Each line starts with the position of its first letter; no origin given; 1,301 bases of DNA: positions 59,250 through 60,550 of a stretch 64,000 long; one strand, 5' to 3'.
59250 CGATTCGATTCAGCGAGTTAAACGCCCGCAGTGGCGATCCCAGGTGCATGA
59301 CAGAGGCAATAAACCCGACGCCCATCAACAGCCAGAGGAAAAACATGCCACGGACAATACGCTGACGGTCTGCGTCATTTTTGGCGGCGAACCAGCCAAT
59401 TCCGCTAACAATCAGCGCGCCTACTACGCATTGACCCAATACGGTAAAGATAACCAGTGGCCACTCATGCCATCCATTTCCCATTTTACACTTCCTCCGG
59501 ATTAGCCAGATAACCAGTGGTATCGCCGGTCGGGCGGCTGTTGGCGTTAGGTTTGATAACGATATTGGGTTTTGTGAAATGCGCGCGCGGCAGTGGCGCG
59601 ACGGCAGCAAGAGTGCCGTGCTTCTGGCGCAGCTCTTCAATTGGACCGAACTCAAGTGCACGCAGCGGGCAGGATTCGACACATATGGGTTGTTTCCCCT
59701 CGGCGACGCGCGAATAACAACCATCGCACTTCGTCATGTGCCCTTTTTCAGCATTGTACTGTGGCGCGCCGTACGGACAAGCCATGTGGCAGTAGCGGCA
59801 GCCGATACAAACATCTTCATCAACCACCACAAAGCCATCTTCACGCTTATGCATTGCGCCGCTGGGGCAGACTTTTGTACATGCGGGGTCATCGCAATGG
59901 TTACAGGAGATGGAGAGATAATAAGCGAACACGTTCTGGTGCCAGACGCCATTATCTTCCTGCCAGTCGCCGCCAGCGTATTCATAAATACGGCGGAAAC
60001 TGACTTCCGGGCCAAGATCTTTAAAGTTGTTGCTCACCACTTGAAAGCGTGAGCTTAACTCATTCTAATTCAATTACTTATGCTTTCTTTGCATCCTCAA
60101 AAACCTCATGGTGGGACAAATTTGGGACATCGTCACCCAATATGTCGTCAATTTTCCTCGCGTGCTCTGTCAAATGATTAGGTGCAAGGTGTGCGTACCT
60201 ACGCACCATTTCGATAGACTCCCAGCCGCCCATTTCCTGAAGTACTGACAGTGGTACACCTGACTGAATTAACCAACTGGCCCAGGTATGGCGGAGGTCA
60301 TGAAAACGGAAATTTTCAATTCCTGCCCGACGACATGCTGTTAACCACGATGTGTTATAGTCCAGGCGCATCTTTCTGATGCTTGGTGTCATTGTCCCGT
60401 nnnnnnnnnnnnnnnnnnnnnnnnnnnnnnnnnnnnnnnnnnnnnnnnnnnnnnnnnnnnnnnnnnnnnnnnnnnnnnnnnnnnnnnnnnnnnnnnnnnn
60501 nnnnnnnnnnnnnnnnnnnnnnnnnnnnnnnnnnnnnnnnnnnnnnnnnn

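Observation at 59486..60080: ynfG loses its first ~21 codons and is fused to phage-derived sequence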

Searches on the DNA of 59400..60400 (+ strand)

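Call 3: search_dna_similar(query=window:59400-60400:+, collection=ecoli_genomes, mode=near, max_rows=30)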
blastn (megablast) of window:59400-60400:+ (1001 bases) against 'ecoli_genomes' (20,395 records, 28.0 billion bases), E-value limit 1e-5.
Records with a match: 5329; places in all: 5336; records where one place covers at least 80% of the query: 89.
Genomes with a match: 5329 of 5426; with a place that covers at least 80% of the query: 89. Places per genome that has any: lowest 1, median 1, highest 2. On chromosomes: 5335 places; on plasmids: 1.
Best place of each record, by identity: >=99% 4327; 95-99% 1001; 90-95% 1.
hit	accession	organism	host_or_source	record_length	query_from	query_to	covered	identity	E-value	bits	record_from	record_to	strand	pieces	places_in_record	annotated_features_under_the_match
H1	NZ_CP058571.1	Escherichia coli strain EC2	Homo sapiens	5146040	1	1001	100%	100.0%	0e+0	1849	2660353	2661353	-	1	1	ynfG: DMSO reductase like molybdoenzyme iron-sulfur subunit YnfG | intD: site-specific integrase | ynfH: selenate reductase membrane anchor subunit YnfH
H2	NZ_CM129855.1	Escherichia coli strain SW071611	wastewater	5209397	1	1001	100%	100.0%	0e+0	1849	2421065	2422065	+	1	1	ynfG: DMSO reductase like molybdoenzyme iron-sulfur subunit YnfG | intD: site-specific integrase | ynfH: selenate reductase membrane anchor subunit YnfH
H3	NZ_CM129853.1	Escherichia coli strain SW071619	wastewater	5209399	1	1001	100%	100.0%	0e+0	1849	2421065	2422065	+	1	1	ynfG: DMSO reductase like molybdoenzyme iron-sulfur subunit YnfG | intD: site-specific integrase | ynfH: selenate reductase membrane anchor subunit YnfH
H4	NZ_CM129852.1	Escherichia coli strain SW07163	wastewater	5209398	1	1001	100%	100.0%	0e+0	1849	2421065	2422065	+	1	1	ynfG: DMSO reductase like molybdoenzyme iron-sulfur subunit YnfG | intD: site-specific integrase | ynfH: selenate reductase membrane anchor subunit YnfH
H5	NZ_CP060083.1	Escherichia coli strain G1/2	Homo sapiens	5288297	1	1001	100%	99.9%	0e+0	1844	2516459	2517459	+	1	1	ynfG: DMSO reductase like molybdoenzyme iron-sulfur subunit YnfG | site-specific integrase | ynfH: selenate reductase membrane anchor subunit YnfH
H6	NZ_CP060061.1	Escherichia coli strain G6/7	Homo sapiens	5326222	1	1001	100%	99.9%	0e+0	1844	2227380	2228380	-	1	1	ynfG: DMSO reductase like molybdoenzyme iron-sulfur subunit YnfG | site-specific integrase | ynfH: selenate reductase membrane anchor subunit YnfH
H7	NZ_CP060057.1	Escherichia coli strain G8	Homo sapiens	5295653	1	1001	100%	99.9%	0e+0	1844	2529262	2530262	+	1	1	ynfG: DMSO reductase like molybdoenzyme iron-sulfur subunit YnfG | site-specific integrase | ynfH: selenate reductase membrane anchor subunit YnfH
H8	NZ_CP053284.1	Escherichia coli strain SCU-104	Homo sapiens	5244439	1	1001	100%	99.9%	0e+0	1844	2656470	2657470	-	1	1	DMSO/selenate family reductase complex B subunit | site-specific integrase | ynfH: selenate reductase membrane anchor subunit YnfH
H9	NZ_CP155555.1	Escherichia coli strain LZHX12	a children's rocking car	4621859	1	1001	100%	99.9%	0e+0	1844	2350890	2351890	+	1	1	DMSO/selenate family reductase complex B subunit | intD: site-specific integrase | ynfH: selenate reductase membrane anchor subunit YnfH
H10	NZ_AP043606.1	Escherichia coli strain AST198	Homo sapiens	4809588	1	1001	100%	99.9%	0e+0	1844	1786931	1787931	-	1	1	DMSO/selenate family reductase complex B subunit | intD: site-specific integrase | ynfH: selenate reductase membrane anchor subunit YnfH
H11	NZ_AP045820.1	Escherichia coli strain 23CRST047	Homo sapiens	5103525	1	1001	100%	99.9%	0e+0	1844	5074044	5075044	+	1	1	ynfG: DMSO reductase like molybdoenzyme iron-sulfur subunit YnfG | intD: site-specific integrase | ynfH: selenate reductase membrane anchor subunit YnfH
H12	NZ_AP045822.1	Escherichia coli strain 23CRST049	Homo sapiens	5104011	1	1001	100%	99.9%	0e+0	1844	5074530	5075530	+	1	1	ynfG: DMSO reductase like molybdoenzyme iron-sulfur subunit YnfG | intD: site-specific integrase | ynfH: selenate reductase membrane anchor subunit YnfH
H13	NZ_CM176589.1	Escherichia coli strain cM8a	Homo sapiens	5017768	1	1001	100%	99.9%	0e+0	1844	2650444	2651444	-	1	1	ynfG: DMSO reductase like molybdoenzyme iron-sulfur subunit YnfG | intD: site-specific integrase | ynfH: selenate reductase membrane anchor subunit YnfH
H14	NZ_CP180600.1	Escherichia coli strain PS2Canimalfeces12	Pig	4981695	1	1001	100%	99.8%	0e+0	1838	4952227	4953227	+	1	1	ynfG: DMSO reductase like molybdoenzyme iron-sulfur subunit YnfG | site-specific integrase | ynfH: selenate reductase membrane anchor subunit YnfH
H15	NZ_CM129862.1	Escherichia coli strain SW070917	wastewater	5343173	1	1001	100%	99.8%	0e+0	1838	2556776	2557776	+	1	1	ynfG: DMSO reductase like molybdoenzyme iron-sulfur subunit YnfG | site-specific integrase | ynfH: selenate reductase membrane anchor subunit YnfH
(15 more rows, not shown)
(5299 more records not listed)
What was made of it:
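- Checked: 89 of 5,426 complete E. coli genomes carry the same 1-kb junction at 99.6-100% identity among those listed (call 3).
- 89 of 5,426 complete genomes carry the junction (call 3). The same junction occurs in 89 complete genomes (call 3).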

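Call 5: get_annotated_region(hit=H1, flank=3000)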
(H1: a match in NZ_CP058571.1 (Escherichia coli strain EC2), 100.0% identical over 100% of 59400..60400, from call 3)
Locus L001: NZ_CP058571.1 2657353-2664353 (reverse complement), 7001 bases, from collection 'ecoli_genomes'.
description: Escherichia coli strain EC2 chromosome, complete genome
organism: Escherichia coli strain EC2 (NCBI taxid 562)
replicon: chromosome; assembly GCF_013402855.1
host: Homo sapiens; source: urinary tract; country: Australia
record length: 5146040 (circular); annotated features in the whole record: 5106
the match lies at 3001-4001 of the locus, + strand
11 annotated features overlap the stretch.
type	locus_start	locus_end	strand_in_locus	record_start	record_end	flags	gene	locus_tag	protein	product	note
CDS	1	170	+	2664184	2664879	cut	bioD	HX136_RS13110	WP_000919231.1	dethiobiotin synthase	-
CDS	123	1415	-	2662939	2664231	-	clcB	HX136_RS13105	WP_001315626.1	voltage-gated ClC-type chloride channel ClcB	-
CDS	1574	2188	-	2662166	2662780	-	dmsD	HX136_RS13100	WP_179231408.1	Tat proofreading chaperone DmsD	-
CDS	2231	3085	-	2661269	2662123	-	ynfH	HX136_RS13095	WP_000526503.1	selenate reductase membrane anchor subunit YnfH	-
CDS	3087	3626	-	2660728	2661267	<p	ynfG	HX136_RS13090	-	DMSO reductase like molybdoenzyme iron-sulfur subunit YnfG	incomplete; partial in the middle of a contig; missing N-terminus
CDS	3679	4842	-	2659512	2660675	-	intD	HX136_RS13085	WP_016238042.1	site-specific integrase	-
CDS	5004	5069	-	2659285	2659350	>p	-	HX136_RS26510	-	helix-turn-helix domain-containing protein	incomplete; partial in the middle of a contig; missing C-terminus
CDS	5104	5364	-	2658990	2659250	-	-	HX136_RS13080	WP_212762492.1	DUF4222 domain-containing protein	-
CDS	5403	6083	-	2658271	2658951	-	-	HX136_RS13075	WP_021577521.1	lambda exonuclease family protein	-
CDS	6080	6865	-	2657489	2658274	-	bet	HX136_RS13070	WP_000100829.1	phage recombination protein Bet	-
CDS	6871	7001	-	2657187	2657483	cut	-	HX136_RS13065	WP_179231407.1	host-nuclease inhibitor Gam family protein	-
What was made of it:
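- PGAP calls it a pseudogene (call 5).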
